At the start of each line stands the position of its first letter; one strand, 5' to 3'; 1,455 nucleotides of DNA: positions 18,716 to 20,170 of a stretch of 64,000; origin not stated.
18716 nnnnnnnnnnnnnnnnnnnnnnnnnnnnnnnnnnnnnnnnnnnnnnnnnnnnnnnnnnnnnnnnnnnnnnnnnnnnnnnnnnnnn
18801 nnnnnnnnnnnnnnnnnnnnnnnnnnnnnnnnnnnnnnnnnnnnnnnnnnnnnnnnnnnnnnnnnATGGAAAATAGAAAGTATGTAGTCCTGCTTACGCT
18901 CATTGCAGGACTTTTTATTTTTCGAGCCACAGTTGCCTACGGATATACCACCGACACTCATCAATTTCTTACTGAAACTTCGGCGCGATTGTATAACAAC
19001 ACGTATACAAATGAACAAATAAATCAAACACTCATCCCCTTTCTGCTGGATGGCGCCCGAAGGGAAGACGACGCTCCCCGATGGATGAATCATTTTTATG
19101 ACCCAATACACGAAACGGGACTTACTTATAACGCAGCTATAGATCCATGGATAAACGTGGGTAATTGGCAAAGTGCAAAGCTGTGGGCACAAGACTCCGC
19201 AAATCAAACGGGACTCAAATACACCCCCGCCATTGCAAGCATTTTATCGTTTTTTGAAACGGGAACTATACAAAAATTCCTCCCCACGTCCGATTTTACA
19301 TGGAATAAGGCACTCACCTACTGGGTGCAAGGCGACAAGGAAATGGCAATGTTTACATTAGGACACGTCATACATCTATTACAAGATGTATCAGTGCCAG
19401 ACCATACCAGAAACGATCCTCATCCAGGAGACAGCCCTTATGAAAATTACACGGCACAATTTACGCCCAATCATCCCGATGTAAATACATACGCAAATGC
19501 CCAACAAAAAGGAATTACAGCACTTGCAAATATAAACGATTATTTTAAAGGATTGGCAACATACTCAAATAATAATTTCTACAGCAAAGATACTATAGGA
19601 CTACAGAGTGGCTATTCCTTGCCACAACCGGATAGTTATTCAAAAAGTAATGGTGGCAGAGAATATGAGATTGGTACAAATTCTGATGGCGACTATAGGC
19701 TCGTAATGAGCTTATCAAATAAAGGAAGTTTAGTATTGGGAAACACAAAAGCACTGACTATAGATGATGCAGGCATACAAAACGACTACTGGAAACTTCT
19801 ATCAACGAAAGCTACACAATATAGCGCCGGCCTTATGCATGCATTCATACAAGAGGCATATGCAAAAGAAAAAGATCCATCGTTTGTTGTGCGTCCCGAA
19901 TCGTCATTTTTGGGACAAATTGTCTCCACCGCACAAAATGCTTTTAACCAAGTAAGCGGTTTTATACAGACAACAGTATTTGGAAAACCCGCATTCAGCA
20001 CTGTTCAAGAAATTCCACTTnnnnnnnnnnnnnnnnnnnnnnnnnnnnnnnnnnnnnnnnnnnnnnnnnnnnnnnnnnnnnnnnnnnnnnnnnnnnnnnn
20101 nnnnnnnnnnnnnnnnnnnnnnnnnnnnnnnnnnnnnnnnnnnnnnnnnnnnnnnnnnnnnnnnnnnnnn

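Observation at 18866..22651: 1261-aa secreted protein coupling a Zn-dependent PLC/S1-P1 nuclease-like domain to two lamin-tail domains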

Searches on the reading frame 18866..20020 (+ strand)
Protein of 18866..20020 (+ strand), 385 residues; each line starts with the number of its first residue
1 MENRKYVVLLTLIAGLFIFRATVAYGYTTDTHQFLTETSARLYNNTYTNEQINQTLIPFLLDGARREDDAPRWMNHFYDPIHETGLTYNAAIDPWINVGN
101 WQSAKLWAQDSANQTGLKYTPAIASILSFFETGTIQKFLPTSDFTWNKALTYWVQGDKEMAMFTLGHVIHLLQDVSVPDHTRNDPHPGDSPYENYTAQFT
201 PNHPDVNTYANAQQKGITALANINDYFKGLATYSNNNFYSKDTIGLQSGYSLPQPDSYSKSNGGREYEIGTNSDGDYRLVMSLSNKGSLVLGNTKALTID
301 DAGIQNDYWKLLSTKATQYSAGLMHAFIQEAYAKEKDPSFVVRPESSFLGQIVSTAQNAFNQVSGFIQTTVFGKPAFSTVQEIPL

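Call 6: find_homologous_proteins(query=window:18866-20020:+, max_evalue=0.001)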
Query seq(385 aa) (385 aa): 75 proteins with E <= 0.001 among 1749 candidates.
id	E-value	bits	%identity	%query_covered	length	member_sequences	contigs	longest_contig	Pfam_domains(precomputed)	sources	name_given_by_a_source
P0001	4.1e-114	400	51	95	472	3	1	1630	-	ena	-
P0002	1.6e-108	381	60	71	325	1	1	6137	-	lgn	-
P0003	2.6e-105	371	47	100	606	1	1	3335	-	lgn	-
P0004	1.9e-102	361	46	100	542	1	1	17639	-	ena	-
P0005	3.2e-102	360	44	100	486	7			-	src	-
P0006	1.7e-101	358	45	100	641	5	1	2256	PF00932.26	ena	-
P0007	2.2e-98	348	46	97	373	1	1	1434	-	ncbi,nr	ncbi:hypothetical protein GW888_02460, partial [Candidatus Wolfebacteria bacterium]|nr:hypothetical 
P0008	4.0e-98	347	54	74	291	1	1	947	-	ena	-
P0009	1.7e-95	338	47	90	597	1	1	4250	-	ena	-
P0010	6.7e-95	336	43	99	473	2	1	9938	-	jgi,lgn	jgi:hypothetical protein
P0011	2.3e-93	331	43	96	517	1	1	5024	-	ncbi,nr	ncbi:MAG: hypothetical protein Q7S46_03100 [Gallionella sp.]|nr:hypothetical protein [Gallionella sp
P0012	8.3e-91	323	44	90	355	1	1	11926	-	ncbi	ncbi:MAG: hypothetical protein AB1333_04550, partial [Patescibacteria group bacterium]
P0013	1.1e-78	283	43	89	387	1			-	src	-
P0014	5.3e-78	281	45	83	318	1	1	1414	-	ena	-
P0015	8.6e-77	277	43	87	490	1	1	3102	-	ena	-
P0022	1.1e-64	237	38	95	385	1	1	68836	-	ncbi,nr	ncbi:MAG: hypothetical protein Q7R85_04300, partial [bacterium]|nr:hypothetical protein [bacterium]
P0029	2.8e-60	222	38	99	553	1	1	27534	-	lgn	-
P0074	9.1e-26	109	32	61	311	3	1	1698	PF00882.25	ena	-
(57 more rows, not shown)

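Call 11: search_solved_structures(query=A1, max_evalue=10, show_alignments=4)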
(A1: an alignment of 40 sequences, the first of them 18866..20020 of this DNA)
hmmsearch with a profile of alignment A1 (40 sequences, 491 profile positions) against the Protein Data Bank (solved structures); distinct sequences matched with E-value up to 10: 12.
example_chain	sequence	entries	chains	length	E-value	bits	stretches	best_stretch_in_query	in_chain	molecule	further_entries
6dlc_A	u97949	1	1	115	0.074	15.3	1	315-376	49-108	Designed protein DHD1:234_A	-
9ilk_A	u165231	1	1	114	0.082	15.2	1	237-293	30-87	Transcriptional regulator SarA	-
9ill_A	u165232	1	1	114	0.086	15.1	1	237-293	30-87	Transcriptional regulator SarA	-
2frh_A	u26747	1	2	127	0.14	14.4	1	236-293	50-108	Staphylococcal accessory regulator A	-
2fnp_A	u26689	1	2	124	0.2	13.9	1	237-293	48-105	Staphylococcal accessory regulator A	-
7unh_A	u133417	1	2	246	0.41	12.9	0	144-162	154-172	SP2 designed chlorophyll dimer protein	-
7uni_A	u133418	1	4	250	0.44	12.8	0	144-162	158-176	SP2-ZnPPaM designed chlorophyll dimer protein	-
8vlx_A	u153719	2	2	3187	0.53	12.5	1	361-454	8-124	Huntingtin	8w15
7dxj_A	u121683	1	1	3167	0.8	11.9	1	369-454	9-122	Huntingtin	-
29vf_O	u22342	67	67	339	0.87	11.8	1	374-441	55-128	TATA-box-binding protein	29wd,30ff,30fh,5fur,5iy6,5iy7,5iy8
6yej_A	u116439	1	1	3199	1.2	11.4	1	357-441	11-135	Huntingtin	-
4fe8_A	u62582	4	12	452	2.2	10.5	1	363-431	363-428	Maltose-binding periplasmic protein,Huntingtin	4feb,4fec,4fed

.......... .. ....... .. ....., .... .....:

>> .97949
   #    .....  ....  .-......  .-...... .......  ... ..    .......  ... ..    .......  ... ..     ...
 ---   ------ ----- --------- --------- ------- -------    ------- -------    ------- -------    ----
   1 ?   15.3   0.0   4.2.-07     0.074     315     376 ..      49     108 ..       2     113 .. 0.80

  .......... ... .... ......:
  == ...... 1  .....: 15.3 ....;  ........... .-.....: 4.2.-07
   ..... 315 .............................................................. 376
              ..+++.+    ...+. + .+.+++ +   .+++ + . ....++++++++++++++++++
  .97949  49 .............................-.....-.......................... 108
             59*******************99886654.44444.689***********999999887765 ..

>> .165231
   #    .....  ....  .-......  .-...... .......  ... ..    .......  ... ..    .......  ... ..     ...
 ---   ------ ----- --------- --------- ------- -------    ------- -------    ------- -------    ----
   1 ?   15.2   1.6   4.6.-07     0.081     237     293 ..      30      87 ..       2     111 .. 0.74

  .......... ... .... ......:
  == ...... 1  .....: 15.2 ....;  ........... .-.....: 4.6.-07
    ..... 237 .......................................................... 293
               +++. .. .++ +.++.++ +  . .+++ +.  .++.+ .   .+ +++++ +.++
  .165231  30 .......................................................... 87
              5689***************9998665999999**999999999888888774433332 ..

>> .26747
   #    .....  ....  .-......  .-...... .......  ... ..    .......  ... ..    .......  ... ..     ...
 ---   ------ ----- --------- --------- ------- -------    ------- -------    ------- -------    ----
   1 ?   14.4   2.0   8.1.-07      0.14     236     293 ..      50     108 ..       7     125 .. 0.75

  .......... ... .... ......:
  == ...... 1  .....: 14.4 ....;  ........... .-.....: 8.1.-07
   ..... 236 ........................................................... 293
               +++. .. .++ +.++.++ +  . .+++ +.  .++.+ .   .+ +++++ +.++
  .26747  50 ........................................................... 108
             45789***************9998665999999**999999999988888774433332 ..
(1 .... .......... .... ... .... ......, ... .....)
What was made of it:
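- Tried and rejected: Family profile against PDB sequences: no PLC or P1 (call 11).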

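Call 12: search_protein_families(library=pfam, alignment_id=A1, max_evalue=0.1)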
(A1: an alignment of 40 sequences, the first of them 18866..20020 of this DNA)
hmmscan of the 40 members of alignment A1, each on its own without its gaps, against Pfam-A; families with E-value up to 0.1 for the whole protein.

A. member 1, window:18866-20020:+ (385 aa): 3 families
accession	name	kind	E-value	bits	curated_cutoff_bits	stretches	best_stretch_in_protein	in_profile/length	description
PF00882.24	Zn_dep_PLPC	-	0.0036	17.7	26.8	1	142-191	57-98/167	Zinc dependent phospholipase C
PF16020.10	Deltameth_res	-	0.061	13.6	27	0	10-35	23-48/52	Deltamethrin resistance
PF11619.13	P53_C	-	0.096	13.2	25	0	266-289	2-25/67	Transcription factor P53 - C terminal domain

B. families by the number of members that match (of 40 scanned): 15 families
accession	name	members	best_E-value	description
PF00882.24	Zn_dep_PLPC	22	1.7e-05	Zinc dependent phospholipase C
PF00932.25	LTD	6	2e-13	Lamin Tail Domain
PF14282.11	FlxA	1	0.0011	FlxA-like protein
PF05887.16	Trypan_PARP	1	0.0023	Procyclic acidic repetitive protein (PARP)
PF19077.6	Big_13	1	0.0047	Bacterial Ig-like domain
PF09758.14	FPL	1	0.022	Uncharacterised conserved protein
PF25153.1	TPR_AP5Z1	1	0.023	AP-5 complex subunit zeta-1, TPR repeats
PF07486.17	Hydrolase_2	1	0.026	Cell Wall Hydrolase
PF04786.17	Baculo_DNA_bind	1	0.039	ssDNA binding protein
PF16020.10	Deltameth_res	1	0.061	Deltamethrin resistance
PF02265.22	S1-P1_nuclease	1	0.064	S1/P1 Nuclease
PF20553.4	Methyltransf_35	1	0.068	Putative O-methyltransferase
PF21934.1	Yop-YscD_ppl_3rd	1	0.07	YscD/CdsD-like Bon-like domain 3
PF13750.12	Big_3_3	1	0.094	Bacterial Ig-like domain (group 3)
PF11619.13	P53_C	1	0.096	Transcription factor P53 - C terminal domain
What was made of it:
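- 18944..19900 (+): Catalytic domain (aa 27-~345): a divergent trinuclear-zinc phosphodiesterase of the PLC/P1-nuclease fold, closest to bacterial zinc phospholipases C. 22/40 family members weakly hit PF00882 (call 12).
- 22/40 family members weakly hit PF00882, against 1/40 for S1-P1 (call 12). Only 1/40 members faintly hit PF02265 (call 12).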

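Call 17: predict_structure(alignment_id=A1)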
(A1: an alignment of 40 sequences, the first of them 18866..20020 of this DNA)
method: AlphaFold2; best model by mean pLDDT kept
length: 385 residues; sequences in the alignment: 40
mean_pLDDT: 82.6   pTM: 0.81
mean pLDDT of the five models: 82.6, 80.9, 79.9, 79.2, 79.1
residues with pLDDT >= 90: 222; 70-90: 69; 50-70: 50; < 50: 44
segments of 3 or more residues with pLDDT < 50: 18-22, 286-293, 349-351, 361-385
pLDDT, mean of each block of 10 residues (from residue 1): 61 54 68 98 97 98 93 91 88 77 96 83 80 87 95 96 98 96 81 95 97 97 97 94 67 90 88 94 62 70 97 98 98 94 56 51 42 37 34
secondary structure, 60 per line:
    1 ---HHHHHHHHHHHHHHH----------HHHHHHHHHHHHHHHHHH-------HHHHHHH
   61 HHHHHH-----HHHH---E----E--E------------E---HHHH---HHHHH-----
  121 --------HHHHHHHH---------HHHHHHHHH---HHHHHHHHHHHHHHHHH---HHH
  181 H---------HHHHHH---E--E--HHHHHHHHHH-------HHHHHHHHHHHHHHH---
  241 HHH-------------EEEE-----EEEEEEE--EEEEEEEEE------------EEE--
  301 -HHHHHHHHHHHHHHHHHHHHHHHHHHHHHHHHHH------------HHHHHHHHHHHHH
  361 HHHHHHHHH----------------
elements in order: H4-18 H29-46 H54-66 H72-75 H104-107 H111-115 H129-136 H146-154 H158-174 H178-181 H191-196 H206-215 H223-237 E257-260 E266-272 E275-283 E296-298 H302-335 H348-369
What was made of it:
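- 18944..19900 (+): AF2 model: pLDDT 82.6, pTM 0.81 (call 17).
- The model is confident (call 17).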

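Call 20: fold_search(model_id=the predicted structure, library=pdb)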
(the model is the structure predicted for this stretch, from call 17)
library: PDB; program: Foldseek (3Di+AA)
matches with E <= 10: 65; with E <= 0.001: 10
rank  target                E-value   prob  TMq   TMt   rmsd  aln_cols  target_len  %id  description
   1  1ca1                  1.0e-04  1.00  0.40  0.41   9.6       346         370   13  ALPHA-TOXIN FROM CLOSTRIDIUM PERFRINGENS (released 1999-05-04)
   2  1olp_D                1.3e-04  1.00  0.42  0.44   7.7       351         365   14  Alpha Toxin from Clostridium Absonum (released 2003-10-23)
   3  2wxu                  1.9e-04  1.00  0.38  0.40   9.2       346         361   12  Clostridium perfringens alpha-toxin strain NCTC8237 mutant T74I (released 2009-11-17)
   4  2wxt                  5.4e-04  1.00  0.38  0.41   8.6       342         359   12  Clostridium perfringens alpha-toxin strain NCTC8237 (released 2009-11-17)
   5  8cqm_A                6.3e-04  1.00  0.39  0.64   7.1       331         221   13  Broad-range phospholipase C from Listeria monocytogenes (released 2023-10-18)
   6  2wy6_A                6.3e-04  1.00  0.38  0.41   9.0       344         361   14  Clostridium perfringens alpha-toxin strain NCTC8237 mutant T74I (released 2009-11-24)
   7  8cqm_B                6.9e-04  1.00  0.40  0.64   7.1       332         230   13  Broad-range phospholipase C from Listeria monocytogenes (released 2023-10-18)
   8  2wy6_B                7.3e-04  1.00  0.36  0.38   9.7       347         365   14  Clostridium perfringens alpha-toxin strain NCTC8237 mutant T74I (released 2009-11-24)
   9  2fgn                  8.0e-04  1.00  0.35  0.51   8.2       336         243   15  Structural Studies Examining the Substrate Specificity Profiles of PC-PLCBc Protein Variants (released 2006-03-28)
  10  2wy6_C                9.7e-04  1.00  0.37  0.40   9.2       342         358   13  Clostridium perfringens alpha-toxin strain NCTC8237 mutant T74I (released 2009-11-24)
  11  2huc                  1.1e-03  1.00  0.37  0.56   8.2       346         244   16  Structural Studies Examining the Substrate Specificity Profiles of PC-PLCBc Protein Variants (released 2006-08-08)
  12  1kho_A                1.1e-03  1.00  0.35  0.36  10.2       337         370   13  Crystal Structure Analysis of Clostridium perfringens alpha-Toxin Isolated from Avian Strain SWCP (released 2002-06-19)
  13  1ah7                  1.2e-03  1.00  0.37  0.56   8.1       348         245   15  PHOSPHOLIPASE C FROM BACILLUS CEREUS (released 1997-12-10)
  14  1olp_A                1.3e-03  1.00  0.40  0.41   7.4       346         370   13  Alpha Toxin from Clostridium Absonum (released 2003-10-23)
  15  2ffz                  1.5e-03  1.00  0.36  0.54   8.0       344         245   16  Structural Studies Examining the Substrate Specificity Profiles of PC-PLCBc Protein Variants (released 2006-03-28)
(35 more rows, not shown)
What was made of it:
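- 18944..19900 (+): Foldseek: the top 17 hits are all zinc PLCs (call 20).
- On Pfam Zn_dep_PLPC (PF00882): Foldseek probability 1.00 for 17 PLC chains (call 20).
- The Foldseek top 17 hits are all zinc PLCs (call 20).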

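Call 38: find_encoding_contigs(protein=P0029, flank=6000, max_places=3)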
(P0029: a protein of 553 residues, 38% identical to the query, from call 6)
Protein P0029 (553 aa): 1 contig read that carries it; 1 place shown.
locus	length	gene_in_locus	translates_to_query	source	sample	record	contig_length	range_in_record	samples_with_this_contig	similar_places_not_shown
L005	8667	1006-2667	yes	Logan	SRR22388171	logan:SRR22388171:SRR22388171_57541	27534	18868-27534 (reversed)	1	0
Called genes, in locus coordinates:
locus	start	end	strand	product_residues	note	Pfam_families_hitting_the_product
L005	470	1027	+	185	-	-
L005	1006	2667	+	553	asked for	-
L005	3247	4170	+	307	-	PF00565:SNase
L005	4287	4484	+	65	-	PF12728:HTH_17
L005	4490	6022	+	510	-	PF12161:HsdM_N, PF02384:N6_Mtase, PF01170:UPF0020 (weak), PF07669:Eco57I (faint)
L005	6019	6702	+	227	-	PF05257:CHAP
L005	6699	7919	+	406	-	PF01420:Methylase_S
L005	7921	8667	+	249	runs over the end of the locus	-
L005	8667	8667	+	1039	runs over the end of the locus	PF04313:HSDR_N, PF00270:DEAD (faint), PF04851:ResIII, PF18766:SWI2_SNF2, PF22679:T1R_D3-like, PF11867:T1RH-like_C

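Call 42: find_encoding_contigs(protein=P0022, flank=8000, max_places=2)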
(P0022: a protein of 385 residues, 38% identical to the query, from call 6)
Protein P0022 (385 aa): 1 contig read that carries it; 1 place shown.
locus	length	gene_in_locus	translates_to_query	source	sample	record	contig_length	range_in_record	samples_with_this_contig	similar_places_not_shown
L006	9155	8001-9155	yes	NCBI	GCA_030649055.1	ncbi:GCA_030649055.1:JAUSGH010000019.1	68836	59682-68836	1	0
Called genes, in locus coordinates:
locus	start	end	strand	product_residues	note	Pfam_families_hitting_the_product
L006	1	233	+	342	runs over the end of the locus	PF13354:Beta-lactamase2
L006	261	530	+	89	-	-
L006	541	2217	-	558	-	PF02366:PMT (weak), PF13231:PMT_2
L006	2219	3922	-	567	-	PF13231:PMT_2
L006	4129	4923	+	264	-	PF01048:PNP_UDP_1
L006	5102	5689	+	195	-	PF12917:YfbR-like, PF13023:HD_3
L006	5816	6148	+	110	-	-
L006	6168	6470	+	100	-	-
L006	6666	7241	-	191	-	PF20803:PaaX_M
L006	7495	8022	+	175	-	-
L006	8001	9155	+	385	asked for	?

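Call 43: find_encoding_contigs(protein=P0004, flank=8000, max_places=2)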
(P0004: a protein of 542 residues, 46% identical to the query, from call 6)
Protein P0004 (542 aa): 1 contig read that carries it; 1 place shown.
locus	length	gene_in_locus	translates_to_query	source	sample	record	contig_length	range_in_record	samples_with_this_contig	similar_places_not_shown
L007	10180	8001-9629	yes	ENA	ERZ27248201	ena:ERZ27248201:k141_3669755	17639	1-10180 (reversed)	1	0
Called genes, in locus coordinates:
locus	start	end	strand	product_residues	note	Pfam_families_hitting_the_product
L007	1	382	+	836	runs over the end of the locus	PF18911:PKD_4 (weak), PF10342:Kre9_KNH, PF00801:PKD (weak), PF18911:PKD_4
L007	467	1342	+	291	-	PF13292:DXP_synthase_N (weak), PF00456:Transketolase_N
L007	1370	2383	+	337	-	PF02779:Transket_pyr, PF02780:Transketolase_C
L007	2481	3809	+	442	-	PF08529:NusA_N, PF00575:S1 (weak), PF13184:KH_NusA_1st, PF00013:KH_1 (faint), PF26594:KH_NusA_2nd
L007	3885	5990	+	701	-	PF03030:H_PPase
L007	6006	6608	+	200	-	PF00574:CLP_protease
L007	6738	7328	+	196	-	PF20803:PaaX_M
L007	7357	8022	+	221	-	-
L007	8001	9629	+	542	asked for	-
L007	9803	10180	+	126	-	?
